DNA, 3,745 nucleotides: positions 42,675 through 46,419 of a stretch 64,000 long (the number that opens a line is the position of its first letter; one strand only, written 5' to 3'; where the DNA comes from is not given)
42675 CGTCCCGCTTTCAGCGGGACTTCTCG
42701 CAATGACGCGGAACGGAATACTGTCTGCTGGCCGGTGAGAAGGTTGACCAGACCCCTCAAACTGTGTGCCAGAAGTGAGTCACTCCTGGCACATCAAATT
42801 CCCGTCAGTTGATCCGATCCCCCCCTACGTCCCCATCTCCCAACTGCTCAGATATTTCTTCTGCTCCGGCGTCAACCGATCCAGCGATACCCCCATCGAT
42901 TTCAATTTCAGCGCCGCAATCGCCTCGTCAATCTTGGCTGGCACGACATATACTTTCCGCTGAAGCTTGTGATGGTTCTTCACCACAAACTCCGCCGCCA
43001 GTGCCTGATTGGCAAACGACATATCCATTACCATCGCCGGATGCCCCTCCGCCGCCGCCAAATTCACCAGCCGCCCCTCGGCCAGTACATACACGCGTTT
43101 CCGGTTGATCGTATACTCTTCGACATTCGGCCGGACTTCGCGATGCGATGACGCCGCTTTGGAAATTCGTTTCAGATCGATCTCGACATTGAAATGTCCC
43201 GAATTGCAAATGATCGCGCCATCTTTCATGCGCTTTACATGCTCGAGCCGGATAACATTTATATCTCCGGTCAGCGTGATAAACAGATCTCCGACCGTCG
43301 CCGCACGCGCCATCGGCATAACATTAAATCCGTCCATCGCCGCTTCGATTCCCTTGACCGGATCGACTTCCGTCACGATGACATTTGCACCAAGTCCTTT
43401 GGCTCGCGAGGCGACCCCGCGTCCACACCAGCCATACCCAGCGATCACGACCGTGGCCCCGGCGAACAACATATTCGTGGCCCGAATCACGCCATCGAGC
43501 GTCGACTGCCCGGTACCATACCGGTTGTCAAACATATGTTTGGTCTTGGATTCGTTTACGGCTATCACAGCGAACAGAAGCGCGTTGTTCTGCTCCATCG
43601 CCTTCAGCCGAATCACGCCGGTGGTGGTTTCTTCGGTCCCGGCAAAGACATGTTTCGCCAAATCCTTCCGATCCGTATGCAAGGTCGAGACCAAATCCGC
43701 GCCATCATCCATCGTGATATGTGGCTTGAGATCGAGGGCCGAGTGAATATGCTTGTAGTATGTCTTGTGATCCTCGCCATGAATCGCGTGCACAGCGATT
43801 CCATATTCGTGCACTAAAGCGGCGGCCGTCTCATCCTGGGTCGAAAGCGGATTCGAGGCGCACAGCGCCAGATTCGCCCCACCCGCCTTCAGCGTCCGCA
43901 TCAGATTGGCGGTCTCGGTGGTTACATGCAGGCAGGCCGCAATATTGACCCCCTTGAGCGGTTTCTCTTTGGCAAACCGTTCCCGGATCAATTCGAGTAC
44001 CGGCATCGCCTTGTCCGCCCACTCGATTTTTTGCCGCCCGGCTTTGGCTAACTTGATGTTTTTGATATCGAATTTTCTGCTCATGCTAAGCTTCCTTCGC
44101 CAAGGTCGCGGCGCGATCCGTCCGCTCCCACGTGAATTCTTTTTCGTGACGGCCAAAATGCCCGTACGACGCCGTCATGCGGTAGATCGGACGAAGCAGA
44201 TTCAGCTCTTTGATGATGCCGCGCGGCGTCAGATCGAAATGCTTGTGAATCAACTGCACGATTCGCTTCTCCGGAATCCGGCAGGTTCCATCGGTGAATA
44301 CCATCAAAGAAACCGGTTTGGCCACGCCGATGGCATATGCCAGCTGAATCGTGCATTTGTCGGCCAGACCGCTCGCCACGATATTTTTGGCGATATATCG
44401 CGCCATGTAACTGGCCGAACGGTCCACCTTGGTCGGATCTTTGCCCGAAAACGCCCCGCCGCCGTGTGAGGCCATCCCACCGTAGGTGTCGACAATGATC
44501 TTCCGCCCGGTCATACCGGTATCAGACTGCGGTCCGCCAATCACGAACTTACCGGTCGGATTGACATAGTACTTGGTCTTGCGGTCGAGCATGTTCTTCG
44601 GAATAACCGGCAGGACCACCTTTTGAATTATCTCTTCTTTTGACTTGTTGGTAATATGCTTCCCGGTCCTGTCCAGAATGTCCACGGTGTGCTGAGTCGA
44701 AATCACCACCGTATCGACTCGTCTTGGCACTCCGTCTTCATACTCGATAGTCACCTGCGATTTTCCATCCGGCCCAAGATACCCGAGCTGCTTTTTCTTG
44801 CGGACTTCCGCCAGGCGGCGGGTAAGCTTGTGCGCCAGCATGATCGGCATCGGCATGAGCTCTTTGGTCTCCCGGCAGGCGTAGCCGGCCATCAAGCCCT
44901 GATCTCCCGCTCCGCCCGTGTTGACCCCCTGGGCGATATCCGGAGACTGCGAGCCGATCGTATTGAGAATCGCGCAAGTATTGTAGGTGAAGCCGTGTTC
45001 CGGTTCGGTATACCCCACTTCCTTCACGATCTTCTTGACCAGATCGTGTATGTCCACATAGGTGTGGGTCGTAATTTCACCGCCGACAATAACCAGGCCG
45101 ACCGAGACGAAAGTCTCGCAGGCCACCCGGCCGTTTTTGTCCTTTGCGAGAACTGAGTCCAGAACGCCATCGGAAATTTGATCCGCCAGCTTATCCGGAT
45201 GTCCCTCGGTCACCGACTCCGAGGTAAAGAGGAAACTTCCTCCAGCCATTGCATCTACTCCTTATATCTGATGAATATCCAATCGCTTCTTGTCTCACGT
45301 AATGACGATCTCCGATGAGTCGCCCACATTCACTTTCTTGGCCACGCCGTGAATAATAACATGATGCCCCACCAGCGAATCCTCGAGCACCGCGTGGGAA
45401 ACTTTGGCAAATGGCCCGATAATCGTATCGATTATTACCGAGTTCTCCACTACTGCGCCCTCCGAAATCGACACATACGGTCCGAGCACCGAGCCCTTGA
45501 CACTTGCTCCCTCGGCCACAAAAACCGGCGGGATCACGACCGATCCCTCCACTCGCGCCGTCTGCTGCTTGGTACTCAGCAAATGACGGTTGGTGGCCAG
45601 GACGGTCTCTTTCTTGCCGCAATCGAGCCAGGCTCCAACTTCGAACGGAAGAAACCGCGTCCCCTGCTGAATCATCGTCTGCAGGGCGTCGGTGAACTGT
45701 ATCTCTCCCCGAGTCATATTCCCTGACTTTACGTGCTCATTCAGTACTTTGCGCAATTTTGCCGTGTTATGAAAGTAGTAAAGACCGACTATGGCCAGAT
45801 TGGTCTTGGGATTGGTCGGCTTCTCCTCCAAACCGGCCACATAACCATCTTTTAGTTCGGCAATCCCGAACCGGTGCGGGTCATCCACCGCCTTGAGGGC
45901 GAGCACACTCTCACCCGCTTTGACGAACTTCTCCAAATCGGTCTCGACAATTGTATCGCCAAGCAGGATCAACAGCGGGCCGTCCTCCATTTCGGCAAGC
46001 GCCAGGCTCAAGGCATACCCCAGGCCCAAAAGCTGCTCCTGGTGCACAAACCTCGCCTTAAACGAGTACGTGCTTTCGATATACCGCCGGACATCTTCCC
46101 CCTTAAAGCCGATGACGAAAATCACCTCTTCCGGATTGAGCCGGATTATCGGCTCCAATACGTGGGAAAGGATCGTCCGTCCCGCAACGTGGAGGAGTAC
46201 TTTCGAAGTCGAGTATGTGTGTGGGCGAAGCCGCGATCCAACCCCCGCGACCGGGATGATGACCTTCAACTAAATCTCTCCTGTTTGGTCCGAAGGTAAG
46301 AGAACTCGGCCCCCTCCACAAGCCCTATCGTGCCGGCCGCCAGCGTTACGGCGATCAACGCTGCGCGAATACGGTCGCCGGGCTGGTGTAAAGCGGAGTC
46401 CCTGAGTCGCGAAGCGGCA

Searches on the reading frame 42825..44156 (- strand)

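Call 83: search_protein_families(library=pfam, proteins=[window:42825-44156:-], max_evalue=0.001)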
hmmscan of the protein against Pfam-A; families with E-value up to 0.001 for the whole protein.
window:42825-44156:- (443 aa): 4 families
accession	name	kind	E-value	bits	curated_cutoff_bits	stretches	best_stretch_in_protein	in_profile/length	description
PF05221.23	AdoHcyase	-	8.9e-65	219.2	25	2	29-164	2-141/299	S-adenosyl-L-homocysteine hydrolase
PF00670.27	AdoHcyase_NAD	-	2.2e-51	174.6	27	1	211-370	1-161/162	S-adenosyl-L-homocysteine hydrolase, NAD binding domain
PF02826.25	2-Hacid_dh_C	-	3.6e-07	30.2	25.1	1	231-321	34-128/178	D-isomer specific 2-hydroxyacid dehydrogenase, NAD binding domain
PF07991.19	KARI_N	-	6.5e-07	29.5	20.6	1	232-328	3-103/165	Acetohydroxy acid isomeroreductase, NADPH-binding domain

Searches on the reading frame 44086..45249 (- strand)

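Call 83: search_protein_families(library=pfam, proteins=[window:44086-45249:-], max_evalue=0.001)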
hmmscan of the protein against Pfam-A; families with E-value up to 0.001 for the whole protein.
window:44086-45249:- (387 aa): 3 families
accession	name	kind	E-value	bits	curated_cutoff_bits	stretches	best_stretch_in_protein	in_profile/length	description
PF02773.21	S-AdoMet_synt_C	-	4.9e-67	224.6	25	1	237-376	1-138/138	S-adenosylmethionine synthetase, C-terminal domain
PF02772.21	S-AdoMet_synt_M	-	4e-46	156.5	29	1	113-235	3-120/120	S-adenosylmethionine synthetase, central domain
PF00438.25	S-AdoMet_synt_N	-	1.1e-40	138.6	33.1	1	6-103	2-99/99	S-adenosylmethionine synthetase, N-terminal domain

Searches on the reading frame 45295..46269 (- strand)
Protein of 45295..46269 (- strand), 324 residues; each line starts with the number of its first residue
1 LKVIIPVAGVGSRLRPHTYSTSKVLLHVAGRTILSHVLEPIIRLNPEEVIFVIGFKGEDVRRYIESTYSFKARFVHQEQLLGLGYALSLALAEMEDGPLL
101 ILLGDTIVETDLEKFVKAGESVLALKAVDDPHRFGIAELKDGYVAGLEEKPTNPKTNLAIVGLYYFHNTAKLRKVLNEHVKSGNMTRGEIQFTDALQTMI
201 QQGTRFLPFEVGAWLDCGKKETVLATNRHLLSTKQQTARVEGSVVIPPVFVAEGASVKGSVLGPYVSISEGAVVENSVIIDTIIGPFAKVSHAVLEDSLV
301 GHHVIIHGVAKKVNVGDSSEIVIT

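Call 83: search_protein_families(library=pfam, proteins=[window:45295-46269:-], max_evalue=0.001)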
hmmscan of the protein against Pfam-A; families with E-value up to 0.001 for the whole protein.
window:45295-46269:- (324 aa): 5 families
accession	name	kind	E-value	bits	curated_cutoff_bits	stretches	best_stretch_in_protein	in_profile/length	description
PF00483.29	NTP_transferase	-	4.1e-26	92.5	21.2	1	3-231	2-243/245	Nucleotidyl transferase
PF12804.13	NTP_transf_3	-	7.5e-08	33.2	27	1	4-118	2-110/160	MobA-like NTP transferase domain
PF24894.1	Hexapep_GlmU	-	1.6e-06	28.6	23.3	1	235-298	11-74/104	GlmU-like, C-terminal hexapeptide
PF25084.1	LbH_EIF2B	-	5.7e-05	23.5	54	1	235-316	13-100/105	EIF2B subunit epsilon LbH domain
PF01128.25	IspD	-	0.00019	21.7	27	0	1-52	1-49/221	2-C-methyl-D-erythritol 4-phosphate cytidylyltransferase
